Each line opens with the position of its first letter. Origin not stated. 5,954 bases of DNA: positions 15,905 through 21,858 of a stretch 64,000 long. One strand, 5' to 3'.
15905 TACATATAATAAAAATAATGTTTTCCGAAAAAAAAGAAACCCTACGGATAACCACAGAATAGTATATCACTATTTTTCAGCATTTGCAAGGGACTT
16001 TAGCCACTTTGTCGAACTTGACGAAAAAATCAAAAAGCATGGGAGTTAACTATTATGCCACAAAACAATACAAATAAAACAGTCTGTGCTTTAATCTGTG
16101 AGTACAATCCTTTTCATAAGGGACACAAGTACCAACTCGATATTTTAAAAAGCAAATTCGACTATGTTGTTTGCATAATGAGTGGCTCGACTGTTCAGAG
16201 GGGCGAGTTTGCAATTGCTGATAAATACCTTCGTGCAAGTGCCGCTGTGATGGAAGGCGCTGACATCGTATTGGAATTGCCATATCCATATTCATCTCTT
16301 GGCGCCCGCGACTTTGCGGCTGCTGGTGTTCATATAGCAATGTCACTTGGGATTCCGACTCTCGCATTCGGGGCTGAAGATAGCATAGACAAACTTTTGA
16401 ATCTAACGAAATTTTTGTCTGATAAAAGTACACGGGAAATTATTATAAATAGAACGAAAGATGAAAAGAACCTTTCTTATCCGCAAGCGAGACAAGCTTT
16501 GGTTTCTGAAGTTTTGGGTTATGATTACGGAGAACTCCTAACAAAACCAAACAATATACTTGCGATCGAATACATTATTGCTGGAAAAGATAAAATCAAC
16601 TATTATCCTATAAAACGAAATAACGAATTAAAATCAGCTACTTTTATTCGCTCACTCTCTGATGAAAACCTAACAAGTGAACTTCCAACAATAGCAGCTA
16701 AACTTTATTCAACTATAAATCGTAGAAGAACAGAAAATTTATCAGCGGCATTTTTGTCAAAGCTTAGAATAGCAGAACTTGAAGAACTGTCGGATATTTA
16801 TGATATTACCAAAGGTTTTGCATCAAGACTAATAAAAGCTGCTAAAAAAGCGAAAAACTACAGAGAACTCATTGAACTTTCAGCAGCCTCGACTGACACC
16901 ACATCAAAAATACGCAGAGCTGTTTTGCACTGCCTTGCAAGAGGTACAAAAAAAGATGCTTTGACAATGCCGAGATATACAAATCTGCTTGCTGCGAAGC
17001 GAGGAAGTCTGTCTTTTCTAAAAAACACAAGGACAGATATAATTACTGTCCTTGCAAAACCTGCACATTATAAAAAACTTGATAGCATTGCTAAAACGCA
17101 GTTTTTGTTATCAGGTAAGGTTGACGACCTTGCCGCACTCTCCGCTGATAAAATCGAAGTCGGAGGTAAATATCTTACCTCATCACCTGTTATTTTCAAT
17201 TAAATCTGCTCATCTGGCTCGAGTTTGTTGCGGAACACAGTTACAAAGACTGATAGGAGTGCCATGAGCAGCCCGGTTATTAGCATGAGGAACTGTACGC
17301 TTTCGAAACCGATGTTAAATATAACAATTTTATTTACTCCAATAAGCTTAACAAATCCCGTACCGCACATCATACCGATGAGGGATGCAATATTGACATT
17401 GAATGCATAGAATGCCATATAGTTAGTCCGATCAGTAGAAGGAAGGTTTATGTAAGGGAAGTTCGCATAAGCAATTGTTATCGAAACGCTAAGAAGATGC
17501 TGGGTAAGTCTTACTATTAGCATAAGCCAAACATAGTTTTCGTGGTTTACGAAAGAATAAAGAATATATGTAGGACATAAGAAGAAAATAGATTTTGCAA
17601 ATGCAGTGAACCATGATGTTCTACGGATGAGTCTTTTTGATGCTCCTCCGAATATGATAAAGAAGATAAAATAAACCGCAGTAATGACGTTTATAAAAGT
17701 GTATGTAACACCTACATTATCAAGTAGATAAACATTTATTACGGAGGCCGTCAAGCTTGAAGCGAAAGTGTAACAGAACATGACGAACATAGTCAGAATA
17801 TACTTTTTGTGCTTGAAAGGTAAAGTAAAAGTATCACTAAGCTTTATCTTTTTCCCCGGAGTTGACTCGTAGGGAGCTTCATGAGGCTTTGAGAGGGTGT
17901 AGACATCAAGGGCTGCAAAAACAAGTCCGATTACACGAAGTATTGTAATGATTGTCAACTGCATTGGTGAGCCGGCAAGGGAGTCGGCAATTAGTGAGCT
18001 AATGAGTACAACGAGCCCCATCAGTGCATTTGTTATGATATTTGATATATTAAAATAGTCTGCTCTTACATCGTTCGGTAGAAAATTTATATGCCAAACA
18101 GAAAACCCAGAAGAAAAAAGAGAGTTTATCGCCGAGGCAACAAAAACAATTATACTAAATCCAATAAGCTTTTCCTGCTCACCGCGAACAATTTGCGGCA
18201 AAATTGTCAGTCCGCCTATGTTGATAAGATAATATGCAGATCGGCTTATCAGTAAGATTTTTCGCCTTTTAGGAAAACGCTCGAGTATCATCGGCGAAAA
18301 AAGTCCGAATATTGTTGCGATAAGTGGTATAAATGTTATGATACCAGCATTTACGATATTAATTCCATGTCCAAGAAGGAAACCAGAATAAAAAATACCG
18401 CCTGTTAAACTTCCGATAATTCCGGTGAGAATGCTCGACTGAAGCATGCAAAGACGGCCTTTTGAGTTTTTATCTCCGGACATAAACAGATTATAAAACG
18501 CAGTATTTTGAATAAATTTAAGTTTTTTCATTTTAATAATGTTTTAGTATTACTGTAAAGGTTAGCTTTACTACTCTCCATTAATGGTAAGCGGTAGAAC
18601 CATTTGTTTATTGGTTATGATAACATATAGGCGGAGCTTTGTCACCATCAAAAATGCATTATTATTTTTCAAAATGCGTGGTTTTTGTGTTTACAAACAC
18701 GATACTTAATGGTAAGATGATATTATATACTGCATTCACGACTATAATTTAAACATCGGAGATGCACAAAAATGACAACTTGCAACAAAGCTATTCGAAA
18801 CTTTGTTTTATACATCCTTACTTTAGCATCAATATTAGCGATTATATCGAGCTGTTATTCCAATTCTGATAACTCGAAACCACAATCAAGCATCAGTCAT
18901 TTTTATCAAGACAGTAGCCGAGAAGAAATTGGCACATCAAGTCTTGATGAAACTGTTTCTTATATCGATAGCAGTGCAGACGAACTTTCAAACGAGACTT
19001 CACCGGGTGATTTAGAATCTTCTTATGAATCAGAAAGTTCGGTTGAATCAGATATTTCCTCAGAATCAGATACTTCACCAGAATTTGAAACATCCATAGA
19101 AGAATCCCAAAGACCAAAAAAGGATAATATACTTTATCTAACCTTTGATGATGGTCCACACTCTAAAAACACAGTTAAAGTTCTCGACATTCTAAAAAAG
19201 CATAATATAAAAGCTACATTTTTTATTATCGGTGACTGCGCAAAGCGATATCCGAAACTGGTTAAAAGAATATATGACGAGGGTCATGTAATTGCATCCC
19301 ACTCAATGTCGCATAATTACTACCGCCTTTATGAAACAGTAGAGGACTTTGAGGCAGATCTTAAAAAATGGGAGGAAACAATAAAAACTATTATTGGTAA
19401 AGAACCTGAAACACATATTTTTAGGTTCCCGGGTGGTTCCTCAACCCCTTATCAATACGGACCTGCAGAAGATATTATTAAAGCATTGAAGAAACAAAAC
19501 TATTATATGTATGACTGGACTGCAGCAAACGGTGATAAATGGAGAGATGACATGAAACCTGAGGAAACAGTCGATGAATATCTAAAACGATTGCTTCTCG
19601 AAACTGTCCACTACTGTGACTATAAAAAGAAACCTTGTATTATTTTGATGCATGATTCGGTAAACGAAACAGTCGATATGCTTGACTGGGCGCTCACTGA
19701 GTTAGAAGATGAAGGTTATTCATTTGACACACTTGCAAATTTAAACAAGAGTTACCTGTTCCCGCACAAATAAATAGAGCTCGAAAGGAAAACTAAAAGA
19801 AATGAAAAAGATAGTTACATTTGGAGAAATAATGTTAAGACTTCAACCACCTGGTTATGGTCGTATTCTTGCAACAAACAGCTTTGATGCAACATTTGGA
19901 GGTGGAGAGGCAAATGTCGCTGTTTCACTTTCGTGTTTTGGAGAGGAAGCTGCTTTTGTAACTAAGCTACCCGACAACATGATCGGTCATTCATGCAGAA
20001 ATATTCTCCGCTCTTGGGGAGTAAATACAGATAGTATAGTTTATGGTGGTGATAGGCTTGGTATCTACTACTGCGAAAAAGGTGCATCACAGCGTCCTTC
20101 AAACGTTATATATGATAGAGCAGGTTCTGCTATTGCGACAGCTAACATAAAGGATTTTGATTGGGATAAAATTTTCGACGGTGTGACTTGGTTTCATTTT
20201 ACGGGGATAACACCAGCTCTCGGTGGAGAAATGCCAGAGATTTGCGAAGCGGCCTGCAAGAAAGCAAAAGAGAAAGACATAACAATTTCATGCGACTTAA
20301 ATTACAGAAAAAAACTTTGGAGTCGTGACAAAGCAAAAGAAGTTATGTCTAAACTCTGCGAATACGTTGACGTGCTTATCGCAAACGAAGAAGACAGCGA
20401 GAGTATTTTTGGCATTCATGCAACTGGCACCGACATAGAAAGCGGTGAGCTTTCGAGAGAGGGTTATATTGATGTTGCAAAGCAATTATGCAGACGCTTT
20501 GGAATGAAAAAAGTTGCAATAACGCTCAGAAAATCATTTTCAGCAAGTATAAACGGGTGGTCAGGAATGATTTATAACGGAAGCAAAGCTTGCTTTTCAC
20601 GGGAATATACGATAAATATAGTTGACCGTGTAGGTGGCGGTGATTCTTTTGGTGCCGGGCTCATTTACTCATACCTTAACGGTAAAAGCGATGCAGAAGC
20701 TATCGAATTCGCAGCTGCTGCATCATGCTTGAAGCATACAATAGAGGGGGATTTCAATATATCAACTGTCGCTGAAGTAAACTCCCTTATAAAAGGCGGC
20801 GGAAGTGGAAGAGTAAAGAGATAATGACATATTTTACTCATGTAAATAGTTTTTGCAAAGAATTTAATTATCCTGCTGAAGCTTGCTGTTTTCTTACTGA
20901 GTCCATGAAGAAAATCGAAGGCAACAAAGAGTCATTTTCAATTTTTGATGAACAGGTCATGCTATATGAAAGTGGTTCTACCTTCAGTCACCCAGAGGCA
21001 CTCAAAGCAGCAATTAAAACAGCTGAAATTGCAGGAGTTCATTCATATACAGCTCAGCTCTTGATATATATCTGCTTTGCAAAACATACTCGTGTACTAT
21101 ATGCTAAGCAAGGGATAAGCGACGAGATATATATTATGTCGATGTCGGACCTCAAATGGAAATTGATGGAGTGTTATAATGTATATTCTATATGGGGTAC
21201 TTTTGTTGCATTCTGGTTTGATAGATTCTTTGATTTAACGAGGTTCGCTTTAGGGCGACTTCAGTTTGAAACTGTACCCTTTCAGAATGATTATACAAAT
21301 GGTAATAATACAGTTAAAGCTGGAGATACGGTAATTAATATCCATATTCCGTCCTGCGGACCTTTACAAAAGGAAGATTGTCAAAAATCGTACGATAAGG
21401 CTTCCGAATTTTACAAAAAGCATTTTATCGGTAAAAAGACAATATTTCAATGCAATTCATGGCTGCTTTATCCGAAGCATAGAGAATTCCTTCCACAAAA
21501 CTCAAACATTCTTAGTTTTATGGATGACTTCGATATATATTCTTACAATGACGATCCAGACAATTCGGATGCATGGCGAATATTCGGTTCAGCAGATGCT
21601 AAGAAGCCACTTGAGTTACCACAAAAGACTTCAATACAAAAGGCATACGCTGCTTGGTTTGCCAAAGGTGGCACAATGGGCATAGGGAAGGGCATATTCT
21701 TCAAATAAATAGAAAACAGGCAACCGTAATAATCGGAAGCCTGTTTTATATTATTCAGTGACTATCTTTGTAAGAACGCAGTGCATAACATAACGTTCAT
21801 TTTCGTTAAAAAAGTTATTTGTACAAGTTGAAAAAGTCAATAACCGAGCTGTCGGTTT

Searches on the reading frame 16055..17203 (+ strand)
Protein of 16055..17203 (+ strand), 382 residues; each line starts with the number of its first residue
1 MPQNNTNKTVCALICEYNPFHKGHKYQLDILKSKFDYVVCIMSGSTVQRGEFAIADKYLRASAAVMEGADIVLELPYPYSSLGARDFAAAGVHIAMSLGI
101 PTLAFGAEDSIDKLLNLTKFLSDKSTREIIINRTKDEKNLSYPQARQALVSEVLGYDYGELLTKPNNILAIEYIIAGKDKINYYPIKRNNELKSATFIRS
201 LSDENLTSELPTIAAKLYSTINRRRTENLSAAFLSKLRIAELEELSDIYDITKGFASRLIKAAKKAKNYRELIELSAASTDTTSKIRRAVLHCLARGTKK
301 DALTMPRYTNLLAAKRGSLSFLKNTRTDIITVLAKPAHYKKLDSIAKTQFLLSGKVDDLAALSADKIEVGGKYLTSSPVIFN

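Call 38: search_protein_families(library=pfam, proteins=[window:16055-17203:+], max_evalue=0.001)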
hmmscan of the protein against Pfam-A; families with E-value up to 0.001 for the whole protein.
window:16055-17203:+ (382 aa): 2 families
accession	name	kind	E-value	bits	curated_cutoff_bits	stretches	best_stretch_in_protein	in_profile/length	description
PF05636.17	HIGH_NTase1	-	9.2e-76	256.1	27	1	10-362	3-388/402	HIGH Nucleotidyl Transferase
PF01467.32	CTP_transf_like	-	0.00093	19.9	21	0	17-50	6-41/133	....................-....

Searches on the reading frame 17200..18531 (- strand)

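Call 38: search_protein_families(library=pfam, proteins=[window:17200-18531:-], max_evalue=0.001)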
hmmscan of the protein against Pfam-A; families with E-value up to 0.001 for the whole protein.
window:17200-18531:- (443 aa): 1 family
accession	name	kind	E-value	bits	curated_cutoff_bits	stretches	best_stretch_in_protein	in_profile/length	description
PF07690.21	MFS_1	-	4.1e-10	39.5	33.4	1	248-436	2-174/347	Major Facilitator Superfamily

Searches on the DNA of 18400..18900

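Call 74: search_with_rna_model(model_id=R1, source=window, start=18400, end=18900, filters=off, max_evalue=1, show_alignments=2)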
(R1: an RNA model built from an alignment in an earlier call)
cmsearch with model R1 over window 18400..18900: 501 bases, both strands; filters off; matches with E-value up to 1: 8.
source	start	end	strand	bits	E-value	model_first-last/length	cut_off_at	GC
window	18742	18772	-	7.5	0.0024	10-40/96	-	0.29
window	18588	18619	-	4.2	0.025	18-49/96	-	0.34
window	18514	18540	+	2.2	0.11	62-90/96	-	0.07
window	18717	18749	+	1.7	0.16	34-66/96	-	0.24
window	18706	18740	-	1.6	0.17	14-49/96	-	0.29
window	18529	18546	-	1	0.26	30-47/96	-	0.11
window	18657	18666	+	0.6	0.34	38-47/96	-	0.1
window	18426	18440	-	-0.5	0.73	11-25/96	-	0.47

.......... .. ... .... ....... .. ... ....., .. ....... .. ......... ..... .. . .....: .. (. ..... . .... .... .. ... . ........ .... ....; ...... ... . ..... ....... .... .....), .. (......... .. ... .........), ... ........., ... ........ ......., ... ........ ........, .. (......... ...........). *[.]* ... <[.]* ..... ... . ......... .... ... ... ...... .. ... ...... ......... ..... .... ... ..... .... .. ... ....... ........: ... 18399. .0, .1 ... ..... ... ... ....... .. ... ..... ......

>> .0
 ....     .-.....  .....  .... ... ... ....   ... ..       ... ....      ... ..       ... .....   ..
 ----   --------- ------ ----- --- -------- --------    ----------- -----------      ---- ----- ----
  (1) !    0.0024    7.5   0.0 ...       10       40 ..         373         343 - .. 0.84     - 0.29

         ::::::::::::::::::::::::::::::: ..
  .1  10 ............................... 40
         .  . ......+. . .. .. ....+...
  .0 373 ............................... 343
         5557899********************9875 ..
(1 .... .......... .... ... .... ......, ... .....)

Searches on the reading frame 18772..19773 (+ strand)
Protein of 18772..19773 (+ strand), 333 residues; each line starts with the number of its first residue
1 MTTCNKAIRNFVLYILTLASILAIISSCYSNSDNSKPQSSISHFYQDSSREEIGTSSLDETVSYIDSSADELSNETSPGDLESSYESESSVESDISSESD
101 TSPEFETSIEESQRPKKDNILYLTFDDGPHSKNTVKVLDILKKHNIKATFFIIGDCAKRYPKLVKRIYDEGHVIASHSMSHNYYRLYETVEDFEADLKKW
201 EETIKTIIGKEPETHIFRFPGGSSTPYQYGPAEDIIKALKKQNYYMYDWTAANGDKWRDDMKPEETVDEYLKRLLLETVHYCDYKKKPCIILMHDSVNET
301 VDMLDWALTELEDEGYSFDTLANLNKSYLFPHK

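Call 38: search_protein_families(library=pfam, proteins=[window:18772-19773:+], max_evalue=0.001)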
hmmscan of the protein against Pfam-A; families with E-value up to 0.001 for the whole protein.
window:18772-19773:+ (333 aa): 2 families
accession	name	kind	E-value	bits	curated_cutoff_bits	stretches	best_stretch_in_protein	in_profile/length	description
PF01522.26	Polysacc_deac_1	-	2.5e-32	111.9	23.1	1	115-225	3-109/124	Polysaccharide deacetylase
PF10096.14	DUF2334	-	0.00076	19.6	26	0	132-246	16-150/203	Uncharacterized protein conserved in bacteria (DUF2334)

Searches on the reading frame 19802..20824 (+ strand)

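Call 38: search_protein_families(library=pfam, proteins=[window:19802-20824:+], max_evalue=0.001)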
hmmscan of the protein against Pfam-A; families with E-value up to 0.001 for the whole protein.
window:19802-20824:+ (340 aa): 1 family
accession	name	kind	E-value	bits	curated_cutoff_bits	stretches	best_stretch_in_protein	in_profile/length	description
PF00294.29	PfkB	-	2.1e-37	129.5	25.8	1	1-311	1-289/302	pfkB family carbohydrate kinase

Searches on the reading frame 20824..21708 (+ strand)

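Call 38: search_protein_families(library=pfam, proteins=[window:20824-21708:+], max_evalue=0.001)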
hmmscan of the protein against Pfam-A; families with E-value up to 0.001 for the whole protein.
window:20824-21708:+ (294 aa): 2 families
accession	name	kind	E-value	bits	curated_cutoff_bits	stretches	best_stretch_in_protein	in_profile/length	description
PF18164.7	GNAT_C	-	4.5e-40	137.3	22.8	1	141-292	2-142/142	GNAT-like C-terminal domain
PF18082.7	NAT_N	-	3.7e-16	60.6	27.8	1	8-137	4-128/129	N-acyltransferase N-terminal domain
